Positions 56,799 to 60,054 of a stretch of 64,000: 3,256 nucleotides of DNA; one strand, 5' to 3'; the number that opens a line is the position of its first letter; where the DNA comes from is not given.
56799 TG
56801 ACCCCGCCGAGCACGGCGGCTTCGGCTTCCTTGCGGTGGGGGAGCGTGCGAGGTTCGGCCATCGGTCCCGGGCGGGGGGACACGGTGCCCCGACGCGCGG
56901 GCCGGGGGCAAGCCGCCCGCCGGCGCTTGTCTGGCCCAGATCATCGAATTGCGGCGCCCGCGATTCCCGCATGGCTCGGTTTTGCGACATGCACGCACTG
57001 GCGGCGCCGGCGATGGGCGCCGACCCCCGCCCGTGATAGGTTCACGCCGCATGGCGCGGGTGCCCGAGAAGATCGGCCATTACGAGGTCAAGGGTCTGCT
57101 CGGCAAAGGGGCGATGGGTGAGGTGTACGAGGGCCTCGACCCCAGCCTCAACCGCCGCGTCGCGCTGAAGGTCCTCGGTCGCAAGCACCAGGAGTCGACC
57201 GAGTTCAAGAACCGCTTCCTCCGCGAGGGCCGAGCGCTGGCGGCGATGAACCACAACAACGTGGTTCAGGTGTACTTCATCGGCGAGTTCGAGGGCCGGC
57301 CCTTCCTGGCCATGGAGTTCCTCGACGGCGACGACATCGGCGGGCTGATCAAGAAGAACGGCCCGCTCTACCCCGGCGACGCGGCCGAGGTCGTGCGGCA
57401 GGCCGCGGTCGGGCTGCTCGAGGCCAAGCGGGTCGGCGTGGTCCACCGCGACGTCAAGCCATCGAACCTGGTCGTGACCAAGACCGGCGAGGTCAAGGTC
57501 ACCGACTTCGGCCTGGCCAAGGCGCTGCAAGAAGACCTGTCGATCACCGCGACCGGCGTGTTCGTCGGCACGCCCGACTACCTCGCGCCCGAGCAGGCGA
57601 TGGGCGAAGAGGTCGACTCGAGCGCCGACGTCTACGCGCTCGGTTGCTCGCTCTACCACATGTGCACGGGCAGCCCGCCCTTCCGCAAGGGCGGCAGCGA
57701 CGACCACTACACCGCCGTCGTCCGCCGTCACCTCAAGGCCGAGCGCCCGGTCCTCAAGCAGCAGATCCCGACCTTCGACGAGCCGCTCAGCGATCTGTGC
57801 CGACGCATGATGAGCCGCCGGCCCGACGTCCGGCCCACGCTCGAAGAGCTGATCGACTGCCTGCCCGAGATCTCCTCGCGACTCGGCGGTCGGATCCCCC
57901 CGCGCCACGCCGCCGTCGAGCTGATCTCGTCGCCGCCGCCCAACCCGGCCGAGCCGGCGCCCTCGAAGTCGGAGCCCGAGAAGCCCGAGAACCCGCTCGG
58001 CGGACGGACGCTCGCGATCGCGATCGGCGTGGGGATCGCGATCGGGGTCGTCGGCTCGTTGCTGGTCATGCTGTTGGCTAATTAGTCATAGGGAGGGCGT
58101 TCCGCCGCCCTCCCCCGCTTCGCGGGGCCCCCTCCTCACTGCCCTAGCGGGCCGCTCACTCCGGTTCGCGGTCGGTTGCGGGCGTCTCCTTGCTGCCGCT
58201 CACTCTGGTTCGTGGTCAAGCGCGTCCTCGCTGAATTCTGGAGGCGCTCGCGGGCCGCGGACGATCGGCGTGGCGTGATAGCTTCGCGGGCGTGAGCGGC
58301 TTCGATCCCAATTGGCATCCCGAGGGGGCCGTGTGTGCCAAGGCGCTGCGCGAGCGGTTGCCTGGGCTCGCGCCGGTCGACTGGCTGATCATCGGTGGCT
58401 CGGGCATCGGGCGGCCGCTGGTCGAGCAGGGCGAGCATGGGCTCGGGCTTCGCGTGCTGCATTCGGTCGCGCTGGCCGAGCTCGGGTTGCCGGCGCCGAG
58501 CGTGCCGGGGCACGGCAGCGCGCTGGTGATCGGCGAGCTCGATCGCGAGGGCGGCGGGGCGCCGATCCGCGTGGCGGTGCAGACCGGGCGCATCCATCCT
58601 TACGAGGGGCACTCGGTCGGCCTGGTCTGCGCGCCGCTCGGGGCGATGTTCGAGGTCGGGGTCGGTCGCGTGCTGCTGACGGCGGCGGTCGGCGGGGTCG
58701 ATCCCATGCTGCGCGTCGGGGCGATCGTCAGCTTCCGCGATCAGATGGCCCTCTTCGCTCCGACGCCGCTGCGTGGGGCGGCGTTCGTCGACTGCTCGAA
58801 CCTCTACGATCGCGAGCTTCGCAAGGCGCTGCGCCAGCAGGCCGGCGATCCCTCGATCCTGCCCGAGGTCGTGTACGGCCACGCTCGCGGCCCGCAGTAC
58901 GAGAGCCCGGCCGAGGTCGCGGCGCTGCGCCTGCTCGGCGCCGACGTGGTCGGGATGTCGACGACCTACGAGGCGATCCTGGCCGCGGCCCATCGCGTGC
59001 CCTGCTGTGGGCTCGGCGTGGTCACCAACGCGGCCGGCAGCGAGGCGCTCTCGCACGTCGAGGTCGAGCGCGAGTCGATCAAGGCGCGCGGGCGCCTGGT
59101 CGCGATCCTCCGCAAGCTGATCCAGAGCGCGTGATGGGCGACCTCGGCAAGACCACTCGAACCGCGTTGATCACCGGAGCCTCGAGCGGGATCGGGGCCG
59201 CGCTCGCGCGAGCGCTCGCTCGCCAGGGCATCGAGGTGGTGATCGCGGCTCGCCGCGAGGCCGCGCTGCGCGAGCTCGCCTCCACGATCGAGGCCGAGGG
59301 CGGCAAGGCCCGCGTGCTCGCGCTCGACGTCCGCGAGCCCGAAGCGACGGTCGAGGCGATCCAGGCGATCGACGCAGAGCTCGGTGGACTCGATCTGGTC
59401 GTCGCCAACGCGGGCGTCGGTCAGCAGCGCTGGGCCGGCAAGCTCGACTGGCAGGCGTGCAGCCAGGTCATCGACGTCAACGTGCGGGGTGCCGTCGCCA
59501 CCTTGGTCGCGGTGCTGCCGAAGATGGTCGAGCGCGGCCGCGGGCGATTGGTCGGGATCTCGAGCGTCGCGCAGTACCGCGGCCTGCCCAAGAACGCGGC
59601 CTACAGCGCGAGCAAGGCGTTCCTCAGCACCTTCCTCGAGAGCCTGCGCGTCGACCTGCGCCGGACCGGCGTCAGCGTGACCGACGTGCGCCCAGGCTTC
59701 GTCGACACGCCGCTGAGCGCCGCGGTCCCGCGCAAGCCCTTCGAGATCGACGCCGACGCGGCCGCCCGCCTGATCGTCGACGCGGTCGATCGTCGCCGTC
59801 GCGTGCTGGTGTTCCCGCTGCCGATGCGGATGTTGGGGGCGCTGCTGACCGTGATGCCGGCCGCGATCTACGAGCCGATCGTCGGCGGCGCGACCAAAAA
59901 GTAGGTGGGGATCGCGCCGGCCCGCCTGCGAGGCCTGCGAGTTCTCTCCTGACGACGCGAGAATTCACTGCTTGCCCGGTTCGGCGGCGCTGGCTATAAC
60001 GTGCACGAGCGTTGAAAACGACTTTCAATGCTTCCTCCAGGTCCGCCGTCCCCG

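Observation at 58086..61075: Dispersed copies of the same repeat family placed immediately after stop codons (kinase at 58085, bfr at 60888, and membrane protein at 52937)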

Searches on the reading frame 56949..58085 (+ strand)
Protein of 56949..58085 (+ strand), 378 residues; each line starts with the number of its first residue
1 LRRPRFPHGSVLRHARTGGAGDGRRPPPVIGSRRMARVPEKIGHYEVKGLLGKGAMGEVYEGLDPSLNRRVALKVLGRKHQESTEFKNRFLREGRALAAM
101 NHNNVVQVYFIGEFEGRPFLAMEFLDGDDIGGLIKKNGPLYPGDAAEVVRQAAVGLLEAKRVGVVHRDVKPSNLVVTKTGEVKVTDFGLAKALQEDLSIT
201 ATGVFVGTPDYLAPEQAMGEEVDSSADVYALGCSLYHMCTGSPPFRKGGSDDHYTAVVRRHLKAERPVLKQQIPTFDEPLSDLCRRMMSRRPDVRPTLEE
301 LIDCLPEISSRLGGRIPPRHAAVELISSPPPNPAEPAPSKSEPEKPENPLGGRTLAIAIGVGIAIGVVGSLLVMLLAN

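Call 9: search_protein_families(library=pfam, proteins=[window:56949-58085:+], max_evalue=0.001)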
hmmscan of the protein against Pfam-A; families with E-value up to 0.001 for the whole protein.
window:56949-58085:+ (378 aa): 4 families
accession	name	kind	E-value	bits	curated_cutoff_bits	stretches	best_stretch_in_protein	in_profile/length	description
PF00069.31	Pkinase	-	5.4e-51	173.9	31.7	1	45-302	1-258/263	Protein kinase domain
PF07714.23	PK_Tyr_Ser-Thr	-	1.3e-32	113.6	23.1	1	48-305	4-258/258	Protein tyrosine and serine/threonine kinase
PF01636.29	APH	-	2.6e-06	27.8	23.2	0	85-156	32-104/239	Phosphotransferase enzyme family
PF03109.22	ABC1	-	5.7e-05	22.8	22.9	1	114-196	139-220/244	ABC1 atypical kinase-like domain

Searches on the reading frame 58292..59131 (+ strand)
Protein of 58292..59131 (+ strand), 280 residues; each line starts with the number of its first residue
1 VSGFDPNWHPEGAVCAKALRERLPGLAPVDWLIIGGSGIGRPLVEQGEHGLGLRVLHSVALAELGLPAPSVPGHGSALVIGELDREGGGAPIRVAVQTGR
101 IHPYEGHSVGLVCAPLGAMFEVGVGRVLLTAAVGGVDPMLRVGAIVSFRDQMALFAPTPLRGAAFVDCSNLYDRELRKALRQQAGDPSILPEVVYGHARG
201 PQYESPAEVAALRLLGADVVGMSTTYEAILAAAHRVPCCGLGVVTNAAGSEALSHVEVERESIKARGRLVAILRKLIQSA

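Call 38: find_homologous_proteins(query=window:58292-59131:+, max_evalue=1e-20)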
Query window:58292-59131:+ (280 aa): 310 proteins with E <= 1e-20 among 8000 candidates; the best 120 are listed.
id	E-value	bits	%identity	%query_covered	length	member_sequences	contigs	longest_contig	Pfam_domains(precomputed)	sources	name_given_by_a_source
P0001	3.7e-178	609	100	100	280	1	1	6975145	PF01048.27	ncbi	ncbi:purine-nucleoside phosphorylase [Nannocystaceae bacterium ST9]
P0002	5.5e-150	517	83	100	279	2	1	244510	PF01048.27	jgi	jgi:purine-nucleoside phosphorylase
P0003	1.2e-147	509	85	99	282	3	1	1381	PF01048.27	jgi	jgi:purine-nucleoside phosphorylase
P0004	7.8e-144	497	82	99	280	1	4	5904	PF01048.27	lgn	-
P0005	9.3e-144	496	82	99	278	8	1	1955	PF01048.27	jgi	-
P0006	2.5e-141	488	82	99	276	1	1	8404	PF01048.27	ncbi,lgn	-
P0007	3.8e-140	484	79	100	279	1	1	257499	PF01048.27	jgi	jgi:purine-nucleoside phosphorylase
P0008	2.2e-137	475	81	98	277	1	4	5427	PF01048.27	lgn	-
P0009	5.6e-132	458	82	94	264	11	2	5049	PF01048.27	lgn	-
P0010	1.2e-127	443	75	98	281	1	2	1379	PF01048.27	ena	-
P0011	1.9e-125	436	70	99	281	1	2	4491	PF01048.27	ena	-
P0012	3.3e-125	435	72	99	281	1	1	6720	PF01048.27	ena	-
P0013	1.5e-123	430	72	99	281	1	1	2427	PF01048.27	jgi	jgi:purine-nucleoside phosphorylase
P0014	2.1e-122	426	72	99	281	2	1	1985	PF01048.27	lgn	-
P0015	3.1e-121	422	70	99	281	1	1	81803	PF01048.27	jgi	jgi:purine-nucleoside phosphorylase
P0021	1.1e-119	417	71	99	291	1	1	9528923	PF01048.27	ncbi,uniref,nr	ncbi:purine-nucleoside phosphorylase [Pseudenhygromyxa sp. WMMC2535]|uniref:purine-nucleoside phosph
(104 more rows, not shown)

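Call 39: find_encoding_contigs(protein=P0002, flank=10000, max_places=2)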
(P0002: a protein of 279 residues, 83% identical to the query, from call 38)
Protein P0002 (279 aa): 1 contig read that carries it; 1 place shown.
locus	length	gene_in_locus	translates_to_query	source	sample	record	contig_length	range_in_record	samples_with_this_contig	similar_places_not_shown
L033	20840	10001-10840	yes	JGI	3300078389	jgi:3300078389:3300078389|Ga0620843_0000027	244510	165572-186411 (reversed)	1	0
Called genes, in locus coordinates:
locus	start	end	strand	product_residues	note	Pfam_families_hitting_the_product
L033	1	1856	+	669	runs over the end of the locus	PF00009:GTP_EFTU (faint), PF00350:Dynamin_N, PF01926:MMR_HSR1 (weak)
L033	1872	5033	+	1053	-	PF00009:GTP_EFTU (weak), PF00350:Dynamin_N, PF01926:MMR_HSR1 (weak)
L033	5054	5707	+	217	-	-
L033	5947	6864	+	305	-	-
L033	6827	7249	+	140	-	PF00196:GerE, PF08281:Sigma70_r4_2 (weak)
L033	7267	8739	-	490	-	PF00772:DnaB, PF03796:DnaB_C, PF13481:AAA_25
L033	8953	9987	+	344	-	PF00069:Pkinase, PF07714:PK_Tyr_Ser-Thr, PF01636:APH (faint)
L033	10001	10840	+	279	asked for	PF01048:PNP_UDP_1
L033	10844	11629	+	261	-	PF00106:adh_short, PF08659:KR, PF01370:Epimerase, PF13460:NAD_binding_10 (weak), PF13561:adh_short_C2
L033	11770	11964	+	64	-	PF04324:Fer2_BFD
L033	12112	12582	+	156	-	PF00210:Ferritin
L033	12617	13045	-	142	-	-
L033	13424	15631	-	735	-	PF10647:Gmad1 (weak), PF26550:Tricorn_2nd (faint), PF26549:Tricorn_N, PF07676:PD40, PF26549:Tricorn_N (weak), PF07676:PD40 (weak), PF05448:AXE1 (faint), PF00326:Peptidase_S9, +3 more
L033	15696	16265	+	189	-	-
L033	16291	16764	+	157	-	-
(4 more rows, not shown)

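Call 40: find_encoding_contigs(protein=P0007, flank=10000, max_places=2)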
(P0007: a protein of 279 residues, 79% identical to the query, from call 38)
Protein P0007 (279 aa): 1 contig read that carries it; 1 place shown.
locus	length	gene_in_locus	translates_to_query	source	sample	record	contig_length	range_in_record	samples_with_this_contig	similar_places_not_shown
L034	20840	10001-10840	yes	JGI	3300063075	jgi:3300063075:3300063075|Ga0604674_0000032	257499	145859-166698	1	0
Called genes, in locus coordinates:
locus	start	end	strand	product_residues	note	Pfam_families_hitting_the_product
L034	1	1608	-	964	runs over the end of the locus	PF23193:NOMO_3rd (faint), PF24025:Ig_DR_A0283-like (faint), PF13620:CarboxypepD_reg (weak), PF13620:CarboxypepD_reg, PF13620:CarboxypepD_reg, PF13620:CarboxypepD_reg, PF00595:PDZ (weak), PF17820:PDZ_6 (weak), +8 more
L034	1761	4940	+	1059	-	PF00009:GTP_EFTU (weak), PF00350:Dynamin_N, PF01926:MMR_HSR1 (weak)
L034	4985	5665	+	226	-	-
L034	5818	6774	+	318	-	-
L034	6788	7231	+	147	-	PF00196:GerE, PF08281:Sigma70_r4_2 (weak)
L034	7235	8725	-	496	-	PF00772:DnaB, PF13481:AAA_25, PF03796:DnaB_C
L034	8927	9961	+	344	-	PF00069:Pkinase, PF07714:PK_Tyr_Ser-Thr, PF03109:ABC1 (weak), PF01636:APH (faint)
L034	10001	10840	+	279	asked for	PF01048:PNP_UDP_1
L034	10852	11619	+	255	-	PF00106:adh_short, PF08659:KR, PF01370:Epimerase, PF13460:NAD_binding_10, PF13561:adh_short_C2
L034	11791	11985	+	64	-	PF04324:Fer2_BFD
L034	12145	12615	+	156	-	PF00210:Ferritin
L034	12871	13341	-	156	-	-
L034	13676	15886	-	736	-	PF10647:Gmad1 (weak), PF26550:Tricorn_2nd (weak), PF07676:PD40, PF26549:Tricorn_N, PF07676:PD40 (weak), PF02129:Peptidase_S15 (faint), PF00561:Abhydrolase_1 (faint), PF00326:Peptidase_S9, +1 more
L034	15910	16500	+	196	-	-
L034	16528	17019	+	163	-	-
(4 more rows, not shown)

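Call 54: find_encoding_contigs(protein=P0006, flank=10000, max_places=2)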
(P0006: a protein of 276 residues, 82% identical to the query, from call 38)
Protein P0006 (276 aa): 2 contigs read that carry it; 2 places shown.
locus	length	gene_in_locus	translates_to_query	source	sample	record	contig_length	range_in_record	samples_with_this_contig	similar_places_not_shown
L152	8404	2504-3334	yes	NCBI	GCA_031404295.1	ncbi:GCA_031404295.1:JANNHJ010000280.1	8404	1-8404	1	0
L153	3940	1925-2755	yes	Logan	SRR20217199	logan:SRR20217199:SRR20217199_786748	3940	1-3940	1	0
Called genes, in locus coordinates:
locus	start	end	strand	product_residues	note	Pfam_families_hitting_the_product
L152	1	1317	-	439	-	?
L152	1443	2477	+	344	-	PF00069:Pkinase, PF07714:PK_Tyr_Ser-Thr, PF01636:APH (faint), PF03109:ABC1 (faint)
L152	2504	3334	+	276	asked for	PF01048:PNP_UDP_1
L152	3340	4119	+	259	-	PF00106:adh_short, PF08659:KR, PF01370:Epimerase, PF13460:NAD_binding_10 (weak), PF13561:adh_short_C2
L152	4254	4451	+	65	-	PF04324:Fer2_BFD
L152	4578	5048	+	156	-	PF00210:Ferritin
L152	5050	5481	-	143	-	PF13463:HTH_27 (faint)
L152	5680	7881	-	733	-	PF10647:Gmad1 (faint), PF26550:Tricorn_2nd (weak), PF07676:PD40, PF26549:Tricorn_N, PF07676:PD40 (weak), PF02129:Peptidase_S15 (faint), PF00326:Peptidase_S9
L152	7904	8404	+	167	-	?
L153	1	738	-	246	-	?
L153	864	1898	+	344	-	PF00069:Pkinase, PF07714:PK_Tyr_Ser-Thr, PF01636:APH (faint), PF03109:ABC1 (faint)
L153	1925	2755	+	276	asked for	PF01048:PNP_UDP_1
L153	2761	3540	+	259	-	PF00106:adh_short, PF08659:KR, PF01370:Epimerase, PF13460:NAD_binding_10 (weak), PF13561:adh_short_C2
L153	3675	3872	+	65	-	PF04324:Fer2_BFD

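Call 55: find_encoding_contigs(protein=P0021, flank=10000, max_places=1)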
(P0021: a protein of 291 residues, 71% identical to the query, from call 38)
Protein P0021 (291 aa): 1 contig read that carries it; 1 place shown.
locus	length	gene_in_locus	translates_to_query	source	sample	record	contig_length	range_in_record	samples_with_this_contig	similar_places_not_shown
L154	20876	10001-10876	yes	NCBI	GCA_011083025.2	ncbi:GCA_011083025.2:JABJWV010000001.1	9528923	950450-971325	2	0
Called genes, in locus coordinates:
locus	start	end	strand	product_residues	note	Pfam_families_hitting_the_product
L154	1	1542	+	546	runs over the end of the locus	PF01039:Carboxyl_trans, PF03255:ACCA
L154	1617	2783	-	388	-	-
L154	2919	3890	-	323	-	-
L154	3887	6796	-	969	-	PF00069:Pkinase, PF07714:PK_Tyr_Ser-Thr, PF00515:TPR_1 (faint), PF07719:TPR_2 (faint), PF13374:TPR_10 (faint), PF17874:TPR_MalT, PF24885:TPR_NPHP3 (faint), PF13424:TPR_12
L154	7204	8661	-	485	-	PF00772:DnaB, PF03796:DnaB_C, PF13481:AAA_25 (weak)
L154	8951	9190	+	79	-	PF00069:Pkinase (weak)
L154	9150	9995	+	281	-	PF00069:Pkinase, PF03109:ABC1 (faint), PF07714:PK_Tyr_Ser-Thr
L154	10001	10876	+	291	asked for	PF01048:PNP_UDP_1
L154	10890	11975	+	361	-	-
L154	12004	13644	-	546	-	PF00501:AMP-binding, PF13193:AMP-binding_C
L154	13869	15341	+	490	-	PF03008:DUF234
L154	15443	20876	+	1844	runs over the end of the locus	PF00324:AA_permease, PF13191:AAA_16 (weak)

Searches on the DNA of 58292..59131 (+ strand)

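Call 44: search_with_rna_model(model_id=R1, sources=[L033, L034], filters=off, max_evalue=1)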
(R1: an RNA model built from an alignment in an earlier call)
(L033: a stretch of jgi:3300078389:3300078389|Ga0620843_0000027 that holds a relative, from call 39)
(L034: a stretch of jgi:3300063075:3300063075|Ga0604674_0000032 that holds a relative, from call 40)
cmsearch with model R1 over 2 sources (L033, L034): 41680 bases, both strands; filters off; matches with E-value up to 1: 7.
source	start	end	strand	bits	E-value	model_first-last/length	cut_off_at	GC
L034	12679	12765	-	100.5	2.9e-19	1-87/87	no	0.71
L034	12786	12873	-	80.1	4.3e-15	1-87/87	no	0.72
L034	18386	18459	-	54.7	6.5e-10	1-87/87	no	0.66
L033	12541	12623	-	16.1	0.051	1-87/87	no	0.63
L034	12709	12733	+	10.8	0.63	33-57/87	no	0.8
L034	4547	4629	+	10.6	0.68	1-87/87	no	0.7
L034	7874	7957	-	10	0.91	1-87/87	no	0.73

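Call 58: search_with_rna_model(model_id=R1, sources=[L036, L037, L038, L044, L045, L052, L056, L058, L061, L062, L070, L073, L079, L081, L083, L084, L085, L100, L107, L116, L117, L121, L122, L128, L131, L134, L146, L147, L152, L153, L154, L118], max_evalue=0.001)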
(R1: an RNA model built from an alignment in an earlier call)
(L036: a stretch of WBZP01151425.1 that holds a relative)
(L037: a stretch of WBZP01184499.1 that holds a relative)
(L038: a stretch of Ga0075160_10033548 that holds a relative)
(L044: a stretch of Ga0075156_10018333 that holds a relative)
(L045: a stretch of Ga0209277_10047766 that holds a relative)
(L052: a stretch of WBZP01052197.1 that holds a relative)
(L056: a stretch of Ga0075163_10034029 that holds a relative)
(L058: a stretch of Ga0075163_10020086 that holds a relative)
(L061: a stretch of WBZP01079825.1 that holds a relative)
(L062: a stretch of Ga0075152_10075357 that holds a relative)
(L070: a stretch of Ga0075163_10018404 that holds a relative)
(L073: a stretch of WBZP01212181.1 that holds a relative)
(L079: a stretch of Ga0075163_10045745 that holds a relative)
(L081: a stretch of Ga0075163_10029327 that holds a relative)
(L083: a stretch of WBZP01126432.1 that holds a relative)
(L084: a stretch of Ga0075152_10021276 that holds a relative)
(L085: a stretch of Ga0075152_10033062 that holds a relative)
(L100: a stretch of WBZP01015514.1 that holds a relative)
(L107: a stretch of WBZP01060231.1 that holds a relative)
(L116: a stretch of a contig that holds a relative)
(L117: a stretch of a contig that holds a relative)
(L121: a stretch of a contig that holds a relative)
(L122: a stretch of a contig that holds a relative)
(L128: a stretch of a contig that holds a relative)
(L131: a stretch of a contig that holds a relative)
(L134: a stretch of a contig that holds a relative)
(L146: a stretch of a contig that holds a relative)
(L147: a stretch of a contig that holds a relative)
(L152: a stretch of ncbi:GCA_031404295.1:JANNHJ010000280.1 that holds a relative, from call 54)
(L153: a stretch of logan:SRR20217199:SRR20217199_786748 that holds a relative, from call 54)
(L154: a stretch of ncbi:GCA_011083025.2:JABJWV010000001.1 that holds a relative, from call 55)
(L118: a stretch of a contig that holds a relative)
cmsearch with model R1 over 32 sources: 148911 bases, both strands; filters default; matches with E-value up to 0.001: 30.
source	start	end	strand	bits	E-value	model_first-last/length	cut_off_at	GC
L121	935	1021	+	107.2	4.3e-20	1-87/87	no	0.67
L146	1125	1211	-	107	4.9e-20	1-87/87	no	0.67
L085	1762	1848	+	106.7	5.6e-20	1-87/87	no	0.69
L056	6040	6126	+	106.5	6.1e-20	1-87/87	no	0.68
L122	5203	5289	+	103.8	2.2e-19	1-87/87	no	0.68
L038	108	193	-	101.1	7.8e-19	1-87/87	no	0.67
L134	1448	1533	+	101.1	7.8e-19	1-87/87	no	0.67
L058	2400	2488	-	97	5.4e-18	1-87/87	no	0.72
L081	3033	3107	+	81.6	7.6e-15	1-87/87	no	0.73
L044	211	285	-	80.4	1.3e-14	1-87/87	no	0.72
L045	1777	1864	-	79.4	2.1e-14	1-87/87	no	0.72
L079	3502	3577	+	71.1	1e-12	1-87/87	no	0.71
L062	949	1038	+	67.4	5.8e-12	1-87/87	no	0.69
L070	44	112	+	65.3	1.6e-11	1-87/87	no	0.68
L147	136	204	-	65.3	1.6e-11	1-87/87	no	0.68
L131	2148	2221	-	58.8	3.5e-10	1-87/87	no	0.73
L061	13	87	+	56.2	1.2e-09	1-87/87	no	0.76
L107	1894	1968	+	55.1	1.9e-09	1-87/87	no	0.76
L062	1063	1152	+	53.3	4.6e-09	1-87/87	no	0.73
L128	115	189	-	52.4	7e-09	1-87/87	no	0.77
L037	873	947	+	51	1.4e-08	1-87/87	no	0.79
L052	2263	2335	+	45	2.3e-07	1-87/87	no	0.75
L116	1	72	+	43.7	4.2e-07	4-87/87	5'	0.81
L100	1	64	-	43.4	4.8e-07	1-74/87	3'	0.75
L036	784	859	+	39.7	2.8e-06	1-87/87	no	0.75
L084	1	36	-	37.8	6.8e-06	1-36/87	3'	0.69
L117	6649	6707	+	36.7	1.1e-05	1-87/87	no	0.76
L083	1537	1574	+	36.6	1.2e-05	1-38/87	3'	0.71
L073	56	149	-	33.4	5.3e-05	1-87/87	no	0.69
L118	1057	1129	-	32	0.0001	1-87/87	no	0.77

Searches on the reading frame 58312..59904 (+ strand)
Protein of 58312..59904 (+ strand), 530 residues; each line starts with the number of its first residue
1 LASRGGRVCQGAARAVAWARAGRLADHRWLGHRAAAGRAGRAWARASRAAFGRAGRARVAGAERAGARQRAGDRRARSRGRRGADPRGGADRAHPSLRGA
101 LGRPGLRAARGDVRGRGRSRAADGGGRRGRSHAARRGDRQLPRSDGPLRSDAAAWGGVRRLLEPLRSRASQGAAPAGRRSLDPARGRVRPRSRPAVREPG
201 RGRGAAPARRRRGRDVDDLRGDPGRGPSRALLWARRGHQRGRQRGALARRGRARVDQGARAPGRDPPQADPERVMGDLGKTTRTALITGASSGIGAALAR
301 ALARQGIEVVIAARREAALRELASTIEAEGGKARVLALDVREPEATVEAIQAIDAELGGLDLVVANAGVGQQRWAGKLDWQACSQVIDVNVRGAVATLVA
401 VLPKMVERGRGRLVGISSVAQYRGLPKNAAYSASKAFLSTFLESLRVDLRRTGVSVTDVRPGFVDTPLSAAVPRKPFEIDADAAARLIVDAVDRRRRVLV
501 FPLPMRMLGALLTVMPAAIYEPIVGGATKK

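Call 9: search_protein_families(library=pfam, proteins=[window:58312-59904:+], max_evalue=0.001)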
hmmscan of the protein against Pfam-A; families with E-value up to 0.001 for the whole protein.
window:58312-59904:+ (530 aa): 5 families
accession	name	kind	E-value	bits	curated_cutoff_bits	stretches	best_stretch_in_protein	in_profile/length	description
PF00106.31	adh_short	-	3.4e-52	177.2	26.6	1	284-472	2-190/195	short chain dehydrogenase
PF13561.12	adh_short_C2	-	2.8e-37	129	27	1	289-476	1-188/236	Enoyl-(Acyl carrier protein) reductase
PF08659.16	KR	-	8.1e-18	65.4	22.6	1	284-447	2-165/180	KR domain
PF01370.27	Epimerase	-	7e-08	32.6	20.9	1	285-424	1-121/240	NAD dependent epimerase/dehydratase family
PF13460.12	NAD_binding_10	-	8.5e-07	29.4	27.2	1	289-464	1-146/184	NAD(P)H-binding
